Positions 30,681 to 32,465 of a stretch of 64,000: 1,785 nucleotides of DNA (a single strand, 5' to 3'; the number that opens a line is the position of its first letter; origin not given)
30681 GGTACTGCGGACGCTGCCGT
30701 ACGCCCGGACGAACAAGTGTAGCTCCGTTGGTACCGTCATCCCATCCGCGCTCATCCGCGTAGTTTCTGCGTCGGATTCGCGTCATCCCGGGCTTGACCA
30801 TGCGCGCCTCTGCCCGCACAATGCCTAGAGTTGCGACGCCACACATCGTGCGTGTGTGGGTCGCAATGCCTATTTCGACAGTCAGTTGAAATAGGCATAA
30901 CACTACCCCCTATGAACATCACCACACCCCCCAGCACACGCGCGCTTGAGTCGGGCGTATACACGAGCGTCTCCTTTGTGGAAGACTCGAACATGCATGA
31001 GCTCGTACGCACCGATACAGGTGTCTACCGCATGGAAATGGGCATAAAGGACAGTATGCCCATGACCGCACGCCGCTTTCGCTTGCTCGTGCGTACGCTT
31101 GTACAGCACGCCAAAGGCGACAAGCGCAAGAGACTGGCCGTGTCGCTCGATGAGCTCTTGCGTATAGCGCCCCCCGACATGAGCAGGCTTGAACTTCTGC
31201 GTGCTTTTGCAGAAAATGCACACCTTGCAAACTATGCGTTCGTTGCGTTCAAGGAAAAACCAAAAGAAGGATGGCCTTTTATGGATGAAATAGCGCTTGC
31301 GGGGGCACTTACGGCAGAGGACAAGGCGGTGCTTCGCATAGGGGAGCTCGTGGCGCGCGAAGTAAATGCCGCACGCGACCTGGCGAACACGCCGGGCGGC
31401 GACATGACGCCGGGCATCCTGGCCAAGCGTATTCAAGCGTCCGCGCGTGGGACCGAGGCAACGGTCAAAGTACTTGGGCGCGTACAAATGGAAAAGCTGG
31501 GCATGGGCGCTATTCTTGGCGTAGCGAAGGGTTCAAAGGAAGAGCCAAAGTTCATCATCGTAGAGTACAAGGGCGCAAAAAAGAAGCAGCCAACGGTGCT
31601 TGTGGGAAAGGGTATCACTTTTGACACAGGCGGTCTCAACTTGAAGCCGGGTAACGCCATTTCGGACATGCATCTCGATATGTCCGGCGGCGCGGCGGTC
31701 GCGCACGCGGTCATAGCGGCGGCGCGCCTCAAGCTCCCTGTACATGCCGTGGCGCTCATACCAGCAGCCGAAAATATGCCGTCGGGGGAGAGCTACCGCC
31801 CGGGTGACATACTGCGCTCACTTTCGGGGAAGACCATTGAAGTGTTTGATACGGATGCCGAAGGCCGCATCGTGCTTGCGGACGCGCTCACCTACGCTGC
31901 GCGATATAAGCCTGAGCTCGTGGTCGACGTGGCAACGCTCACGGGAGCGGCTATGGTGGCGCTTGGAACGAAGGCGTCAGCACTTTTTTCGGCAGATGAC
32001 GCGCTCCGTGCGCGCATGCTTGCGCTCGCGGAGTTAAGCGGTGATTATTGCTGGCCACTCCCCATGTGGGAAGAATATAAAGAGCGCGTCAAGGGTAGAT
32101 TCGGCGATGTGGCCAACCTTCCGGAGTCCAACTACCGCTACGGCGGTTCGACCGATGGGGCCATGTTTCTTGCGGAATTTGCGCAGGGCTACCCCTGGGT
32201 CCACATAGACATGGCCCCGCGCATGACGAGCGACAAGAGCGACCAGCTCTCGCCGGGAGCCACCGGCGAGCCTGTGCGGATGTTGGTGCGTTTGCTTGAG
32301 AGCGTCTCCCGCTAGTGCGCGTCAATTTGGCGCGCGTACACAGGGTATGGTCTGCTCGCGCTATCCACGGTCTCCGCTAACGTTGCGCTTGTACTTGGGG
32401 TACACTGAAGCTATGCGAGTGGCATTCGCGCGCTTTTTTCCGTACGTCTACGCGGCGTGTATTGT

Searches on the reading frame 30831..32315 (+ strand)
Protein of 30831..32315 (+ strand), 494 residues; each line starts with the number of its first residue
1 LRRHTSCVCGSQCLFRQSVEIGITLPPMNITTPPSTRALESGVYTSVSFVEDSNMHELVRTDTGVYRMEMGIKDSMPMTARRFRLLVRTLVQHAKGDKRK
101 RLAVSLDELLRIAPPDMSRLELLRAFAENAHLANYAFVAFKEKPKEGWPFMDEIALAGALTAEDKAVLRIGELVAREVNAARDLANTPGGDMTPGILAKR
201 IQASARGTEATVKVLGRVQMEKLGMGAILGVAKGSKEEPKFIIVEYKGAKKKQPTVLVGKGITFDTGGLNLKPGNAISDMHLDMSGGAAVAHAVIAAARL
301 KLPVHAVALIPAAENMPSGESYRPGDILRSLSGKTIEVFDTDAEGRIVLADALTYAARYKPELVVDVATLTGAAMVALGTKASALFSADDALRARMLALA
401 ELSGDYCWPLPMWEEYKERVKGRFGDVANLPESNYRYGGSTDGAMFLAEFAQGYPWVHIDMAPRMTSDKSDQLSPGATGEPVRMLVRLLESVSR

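Call 10: search_protein_families(library=pfam, proteins=[window:30831-32315:+], max_evalue=0.001)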
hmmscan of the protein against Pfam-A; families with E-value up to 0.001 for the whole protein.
window:30831-32315:+ (494 aa): 2 families
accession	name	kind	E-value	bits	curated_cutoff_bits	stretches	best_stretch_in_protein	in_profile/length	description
PF00883.26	Peptidase_M17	-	4.3e-112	374.8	25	1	179-486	1-310/310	Cytosol aminopeptidase family, catalytic domain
PF02789.23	Peptidase_M17_N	-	3.9e-05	24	23.4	1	78-144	66-129/129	Cytosol aminopeptidase family, N-terminal domain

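Call 97: find_homologous_proteins(query=window:30831-32312:+, max_evalue=1e-30)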
Query window:30831-32312:+ (494 aa): 7998 proteins with E <= 1e-30 among 8000 candidates; the best 120 are listed.
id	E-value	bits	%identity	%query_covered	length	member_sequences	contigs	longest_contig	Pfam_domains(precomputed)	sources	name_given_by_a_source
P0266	0.0e+0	1025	100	95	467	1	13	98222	PF00883.27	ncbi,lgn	-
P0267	1.4e-190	652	64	94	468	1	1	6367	PF00883.27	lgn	-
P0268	4.0e-184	631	63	95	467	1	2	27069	PF00883.27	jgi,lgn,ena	jgi:leucyl aminopeptidase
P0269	9.6e-184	630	63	95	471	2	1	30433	PF00883.27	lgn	-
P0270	1.4e-183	629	63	95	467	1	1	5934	PF00883.27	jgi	jgi:leucyl aminopeptidase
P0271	4.3e-182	624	64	93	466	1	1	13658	PF00883.27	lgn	-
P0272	1.5e-180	619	62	94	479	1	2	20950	PF00883.27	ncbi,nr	ncbi:MAG: leucyl aminopeptidase family protein [Candidatus Pacebacteria bacterium]|nr:leucyl aminope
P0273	1.7e-180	619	62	94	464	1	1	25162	PF00883.27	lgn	-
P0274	1.1e-177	610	61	95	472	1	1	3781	PF00883.27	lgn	-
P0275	8.3e-177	607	61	95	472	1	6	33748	PF00883.27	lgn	-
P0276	3.2e-174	598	68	85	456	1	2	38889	PF00883.27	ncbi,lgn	-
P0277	2.8e-173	595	65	86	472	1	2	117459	PF00883.27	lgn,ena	-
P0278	1.9e-172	592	61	90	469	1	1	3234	PF00883.27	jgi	jgi:leucyl aminopeptidase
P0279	3.8e-172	591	64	87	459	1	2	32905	PF00883.27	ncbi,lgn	-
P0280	7.0e-172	591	61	90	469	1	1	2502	PF00883.27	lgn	-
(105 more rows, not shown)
